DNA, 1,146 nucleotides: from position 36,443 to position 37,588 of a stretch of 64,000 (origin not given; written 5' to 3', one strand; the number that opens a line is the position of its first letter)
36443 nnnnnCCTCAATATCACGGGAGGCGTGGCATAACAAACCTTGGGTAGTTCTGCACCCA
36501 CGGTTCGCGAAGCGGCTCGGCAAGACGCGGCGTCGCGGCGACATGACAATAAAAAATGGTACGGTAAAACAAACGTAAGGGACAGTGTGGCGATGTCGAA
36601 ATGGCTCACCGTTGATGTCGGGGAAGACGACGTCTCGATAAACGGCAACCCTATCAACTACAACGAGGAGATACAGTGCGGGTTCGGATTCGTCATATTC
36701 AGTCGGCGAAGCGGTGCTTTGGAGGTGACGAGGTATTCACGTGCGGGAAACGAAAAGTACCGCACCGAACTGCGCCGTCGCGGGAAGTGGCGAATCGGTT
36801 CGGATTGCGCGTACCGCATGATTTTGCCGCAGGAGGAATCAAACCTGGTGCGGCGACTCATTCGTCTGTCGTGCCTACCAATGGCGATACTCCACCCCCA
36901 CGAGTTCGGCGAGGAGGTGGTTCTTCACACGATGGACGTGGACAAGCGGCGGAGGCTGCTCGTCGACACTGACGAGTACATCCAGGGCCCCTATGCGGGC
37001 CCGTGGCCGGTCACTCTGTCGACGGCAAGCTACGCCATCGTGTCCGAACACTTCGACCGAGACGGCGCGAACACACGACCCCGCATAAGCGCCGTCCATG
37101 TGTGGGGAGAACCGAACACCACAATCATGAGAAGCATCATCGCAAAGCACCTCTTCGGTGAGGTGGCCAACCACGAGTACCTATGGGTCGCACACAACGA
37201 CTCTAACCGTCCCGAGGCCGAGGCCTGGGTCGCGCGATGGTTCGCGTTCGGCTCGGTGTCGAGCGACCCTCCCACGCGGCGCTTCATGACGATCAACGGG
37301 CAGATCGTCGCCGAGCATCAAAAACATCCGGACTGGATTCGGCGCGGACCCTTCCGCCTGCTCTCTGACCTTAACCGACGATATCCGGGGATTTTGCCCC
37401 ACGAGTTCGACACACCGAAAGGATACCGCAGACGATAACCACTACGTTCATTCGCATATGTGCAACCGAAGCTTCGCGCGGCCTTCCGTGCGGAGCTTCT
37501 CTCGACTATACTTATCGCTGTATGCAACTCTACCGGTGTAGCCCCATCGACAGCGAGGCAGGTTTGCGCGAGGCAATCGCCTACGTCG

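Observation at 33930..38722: Accessory gene cluster immediately downstream of tmRNA (ssrA), a classical island integration site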

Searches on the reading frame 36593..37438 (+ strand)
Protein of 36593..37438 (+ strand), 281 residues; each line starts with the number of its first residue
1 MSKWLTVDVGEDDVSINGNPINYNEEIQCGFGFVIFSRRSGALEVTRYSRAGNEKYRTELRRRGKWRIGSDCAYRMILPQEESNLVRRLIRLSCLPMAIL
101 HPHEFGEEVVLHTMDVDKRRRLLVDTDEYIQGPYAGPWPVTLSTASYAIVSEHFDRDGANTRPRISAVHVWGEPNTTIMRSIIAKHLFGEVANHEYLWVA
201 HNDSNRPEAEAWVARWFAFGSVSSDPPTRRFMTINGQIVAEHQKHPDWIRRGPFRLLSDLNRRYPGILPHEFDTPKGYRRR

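Call 6: search_protein_families(library=pfam, max_evalue=0.1, proteins=[window:36593-37438:+])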
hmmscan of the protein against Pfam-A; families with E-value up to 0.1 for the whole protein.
window:36593-37438:+ (281 aa): 0 families

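Call 7: search_protein_families(library=ncbifam, max_evalue=0.1, proteins=[window:36593-37438:+])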
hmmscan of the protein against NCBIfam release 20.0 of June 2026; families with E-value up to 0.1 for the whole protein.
window:36593-37438:+ (281 aa): 0 families

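Call 14: find_homologous_proteins(query=window:36593-37438:+, max_evalue=0.01)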
Query window:36593-37438:+ (281 aa): 1 proteins with E <= 0.01 among 411 candidates.
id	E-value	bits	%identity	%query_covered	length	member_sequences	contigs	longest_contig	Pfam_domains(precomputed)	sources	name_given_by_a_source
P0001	3.2e-124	432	100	66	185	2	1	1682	-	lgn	-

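Call 28: search_protein_representatives(protein=window:36593-37435:+)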
Query: 281 residues. Proteins with E-value up to 0.001 (for the whole library): 24; up to 1e-10: 6; up to 1e-30: 2. The best 24 are listed.
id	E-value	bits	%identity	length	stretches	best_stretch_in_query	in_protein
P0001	1.0e-124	432.3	100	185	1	97-281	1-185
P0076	7.7e-33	130.7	40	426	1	1-214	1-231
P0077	1.4e-27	113.4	37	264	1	1-196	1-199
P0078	2.0e-24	103.0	37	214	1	1-191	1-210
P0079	1.4e-16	77.3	39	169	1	47-189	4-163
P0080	6.3e-11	58.7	39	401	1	1-100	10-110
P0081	9.0e-09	51.7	36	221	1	1-100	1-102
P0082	1.1e-08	51.3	29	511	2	1-127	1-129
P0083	2.7e-08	50.1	31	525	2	1-117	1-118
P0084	2.9e-08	50.0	32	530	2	1-101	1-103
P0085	1.4e-07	47.8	28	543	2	3-117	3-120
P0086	3.9e-07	46.3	28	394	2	1-102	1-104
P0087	4.8e-07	46.0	29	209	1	1-104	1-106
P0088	7.9e-07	45.3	32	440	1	1-98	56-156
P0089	4.8e-06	42.7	29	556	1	1-100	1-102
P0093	1.2e-04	38.2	25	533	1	1-219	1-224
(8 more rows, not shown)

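Call 29: search_protein_families(library=pfam, max_evalue=0.01, proteins=[P0076, P0077, P0078, P0080, P0082, P0083, P0084, P0085, P0089, P0093])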
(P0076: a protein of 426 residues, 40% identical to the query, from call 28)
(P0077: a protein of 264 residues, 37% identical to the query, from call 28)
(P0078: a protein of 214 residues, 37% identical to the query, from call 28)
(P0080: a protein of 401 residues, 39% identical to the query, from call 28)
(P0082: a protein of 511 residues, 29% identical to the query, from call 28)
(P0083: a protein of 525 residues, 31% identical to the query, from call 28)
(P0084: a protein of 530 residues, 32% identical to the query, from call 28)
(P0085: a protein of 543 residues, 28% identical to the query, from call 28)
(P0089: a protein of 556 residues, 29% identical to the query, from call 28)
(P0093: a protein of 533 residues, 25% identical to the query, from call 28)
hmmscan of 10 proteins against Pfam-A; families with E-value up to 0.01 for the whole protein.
P0076 (426 aa): 0 families

P0077 (264 aa): 0 families

P0078 (214 aa): 0 families

P0080 (401 aa): 0 families

P0082 (511 aa): 0 families

P0083 (525 aa): 0 families

P0084 (530 aa): 0 families

P0085 (543 aa): 0 families

P0089 (556 aa): 0 families

P0093 (533 aa): 0 families

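Call 40: search_protein_families(library=phrogs, max_evalue=0.01, proteins=[window:36593-37438:+])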
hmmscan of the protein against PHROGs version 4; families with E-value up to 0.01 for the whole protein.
window:36593-37438:+ (281 aa): 0 families

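Call 46: find_encoding_contigs(protein=P0076, flank=8000, max_places=3)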
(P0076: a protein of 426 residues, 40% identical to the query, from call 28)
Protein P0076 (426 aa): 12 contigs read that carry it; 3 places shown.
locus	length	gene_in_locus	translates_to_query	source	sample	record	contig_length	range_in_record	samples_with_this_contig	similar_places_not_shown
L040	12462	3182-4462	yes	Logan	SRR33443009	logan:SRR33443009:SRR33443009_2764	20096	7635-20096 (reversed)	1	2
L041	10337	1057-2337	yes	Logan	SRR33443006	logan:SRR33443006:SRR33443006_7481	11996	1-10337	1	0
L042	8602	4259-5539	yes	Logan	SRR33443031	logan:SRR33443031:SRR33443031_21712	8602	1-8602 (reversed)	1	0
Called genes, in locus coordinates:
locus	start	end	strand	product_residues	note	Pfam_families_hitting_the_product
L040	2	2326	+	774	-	?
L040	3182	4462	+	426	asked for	-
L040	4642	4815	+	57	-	PF00471:Ribosomal_L33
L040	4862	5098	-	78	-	-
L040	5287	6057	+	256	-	PF09335:VTT_dom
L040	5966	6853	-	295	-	PF01745:IPT, PF01715:IPPT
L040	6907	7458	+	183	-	-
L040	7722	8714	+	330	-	PF02195:ParB_N, PF17762:HTH_ParB, PF23552:ParB_C (weak)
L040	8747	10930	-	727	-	PF01751:Toprim, PF01131:Topoisom_bac, PF01396:Zn_ribbon_Top1, PF13368:Toprim_C_rpt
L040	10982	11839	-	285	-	PF02481:DNA_processg_A, PF17782:WHD_DprA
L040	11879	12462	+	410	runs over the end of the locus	PF02403:Seryl_tRNA_N, PF00587:tRNA-synt_2b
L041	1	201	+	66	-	?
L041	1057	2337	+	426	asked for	-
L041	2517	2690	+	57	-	PF00471:Ribosomal_L33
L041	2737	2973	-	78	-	-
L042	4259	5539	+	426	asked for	-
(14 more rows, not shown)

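Call 47: predict_structure(alignment_id=A3)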
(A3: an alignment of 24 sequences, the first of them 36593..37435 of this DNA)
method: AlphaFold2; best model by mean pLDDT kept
length: 281 residues; sequences in the alignment: 24
mean_pLDDT: 84.2   pTM: 0.78
mean pLDDT of the five models: 84.2, 82.1, 81.9, 81.1, 80.1
residues with pLDDT >= 90: 147; 70-90: 86; 50-70: 38; < 50: 10
segments of 3 or more residues with pLDDT < 50: 275-281
pLDDT, mean of each block of 10 residues (from residue 1): 92 95 97 96 96 98 96 95 96 94 95 71 79 63 93 81 93 95 90 85 79 83 63 75 57 76 80 49 35
secondary structure, 60 per line:
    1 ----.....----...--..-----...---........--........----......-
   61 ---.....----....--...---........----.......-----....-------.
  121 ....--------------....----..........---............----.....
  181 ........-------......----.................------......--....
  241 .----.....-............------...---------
elements in order: E5-9 E14-16 E26-28 E32-39 E42-49 E54-59 E64-68 E73-76 H85-92 E100-103 E109-112 E120-124 E139-142 E147-156 E160-171 H176-188 H196-201 H206-216 E217-222 E229-234 E237-241 H246-250 H252-263

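Call 58: search_protein_families(library=padloc, max_evalue=0.01, proteins=[window:36593-37438:+])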
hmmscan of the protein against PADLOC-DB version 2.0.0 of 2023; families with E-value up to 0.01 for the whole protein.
window:36593-37438:+ (281 aa): 0 families

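Call 63: fold_search(model_id=the predicted structure, library=viral)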
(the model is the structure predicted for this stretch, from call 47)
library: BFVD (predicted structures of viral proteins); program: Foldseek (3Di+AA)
matches with E <= 10: 934; with E <= 0.001: 0
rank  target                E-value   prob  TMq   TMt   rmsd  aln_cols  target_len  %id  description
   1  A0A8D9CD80            1.3e-02  0.47  0.16  0.14  13.3       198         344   12  Putative histone methyltransferase complex subunit ash2 [uncultured marine phage]
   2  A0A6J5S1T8            4.2e-02  0.09  0.14  0.10  24.9       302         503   12  Uncharacterized protein [uncultured Caudovirales phage]
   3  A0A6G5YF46            7.4e-02  0.57  0.11  0.26  11.6        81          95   11  (no name in the UniProt tables at hand)
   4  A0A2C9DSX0            8.3e-02  0.14  0.15  0.08  17.0       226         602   12  Semaphorin [Eastern grey kangaroopox virus]
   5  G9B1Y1                9.9e-02  0.09  0.10  0.17  18.6       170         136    9  Gp230 [Bacillus phage W.Ph.]
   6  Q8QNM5                1.1e-01  0.14  0.14  0.08  16.9       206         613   13  EsV-1-39 [Ectocarpus siliculosus virus 1 (isolate New Zealand/Kaikoura/1988)]
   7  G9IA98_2              1.2e-01  0.08  0.13  0.05  18.1       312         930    7  (no name in the UniProt tables at hand)
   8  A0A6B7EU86            1.2e-01  0.05  0.11  0.09  16.7       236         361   10  (no name in the UniProt tables at hand)
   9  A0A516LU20            1.3e-01  0.33  0.14  0.24   8.3       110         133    8  (no name in the UniProt tables at hand)
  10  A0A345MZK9            1.3e-01  0.05  0.08  0.06  23.9       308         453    7  (no name in the UniProt tables at hand)
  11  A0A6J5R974            1.5e-01  0.77  0.13  0.19  12.3        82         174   10  Uncharacterized protein [uncultured Caudovirales phage]
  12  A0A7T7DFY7            1.5e-01  0.11  0.17  0.13  19.4       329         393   10  (no name in the UniProt tables at hand)
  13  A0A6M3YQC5            1.7e-01  0.04  0.10  0.07  18.3       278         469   11  Uncharacterized protein [Solemoviridae sp.]
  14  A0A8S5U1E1            1.9e-01  0.69  0.17  0.20   6.3        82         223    7  BIG2 domain-containing protein [Siphoviridae sp. cttuu15]
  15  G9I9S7                1.9e-01  0.10  0.13  0.15  14.9       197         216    9  (no name in the UniProt tables at hand)
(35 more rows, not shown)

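Call 64: find_encoding_contigs(protein=P0083, flank=7000, max_places=2)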
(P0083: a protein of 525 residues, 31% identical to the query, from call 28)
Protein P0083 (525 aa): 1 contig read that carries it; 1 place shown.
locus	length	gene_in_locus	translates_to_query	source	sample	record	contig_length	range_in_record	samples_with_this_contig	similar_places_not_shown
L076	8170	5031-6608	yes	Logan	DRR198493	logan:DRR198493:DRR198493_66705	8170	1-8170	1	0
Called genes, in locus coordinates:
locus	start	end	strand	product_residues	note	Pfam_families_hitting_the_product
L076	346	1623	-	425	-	-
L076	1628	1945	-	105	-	-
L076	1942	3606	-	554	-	PF25199:nSTAND_NTPase5 (faint), PF13191:AAA_16 (weak), PF17871:AAA_lid_9 (weak), PF00158:Sigma54_activat, PF00004:AAA, PF07724:AAA_2, PF07728:AAA_5, PF10431:ClpB_D2-small, +5 more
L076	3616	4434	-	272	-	-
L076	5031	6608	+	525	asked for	-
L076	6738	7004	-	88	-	-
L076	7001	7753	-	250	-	PF20582:UPF0758_N, PF04002:RadC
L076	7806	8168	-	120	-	?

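Call 65: find_encoding_contigs(protein=P0085, flank=7000, max_places=2)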
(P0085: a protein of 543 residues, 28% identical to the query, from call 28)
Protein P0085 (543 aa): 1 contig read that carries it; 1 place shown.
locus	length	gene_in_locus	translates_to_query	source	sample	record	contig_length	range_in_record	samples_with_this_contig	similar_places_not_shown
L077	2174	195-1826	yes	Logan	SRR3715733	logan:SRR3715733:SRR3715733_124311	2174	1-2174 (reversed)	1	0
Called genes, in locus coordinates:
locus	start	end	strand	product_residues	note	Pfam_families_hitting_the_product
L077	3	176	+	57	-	?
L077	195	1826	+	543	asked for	-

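Call 66: find_encoding_contigs(protein=P0077, flank=7000, max_places=2)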
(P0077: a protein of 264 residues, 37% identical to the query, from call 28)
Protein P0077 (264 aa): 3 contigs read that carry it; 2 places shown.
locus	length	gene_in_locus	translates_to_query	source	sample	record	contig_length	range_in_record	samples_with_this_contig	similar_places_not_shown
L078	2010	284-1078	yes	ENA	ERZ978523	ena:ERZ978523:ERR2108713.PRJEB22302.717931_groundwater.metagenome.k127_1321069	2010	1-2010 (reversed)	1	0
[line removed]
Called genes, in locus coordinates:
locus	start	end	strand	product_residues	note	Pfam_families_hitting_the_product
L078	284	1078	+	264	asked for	-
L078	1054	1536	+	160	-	-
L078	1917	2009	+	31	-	?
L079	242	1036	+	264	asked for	-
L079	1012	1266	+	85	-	?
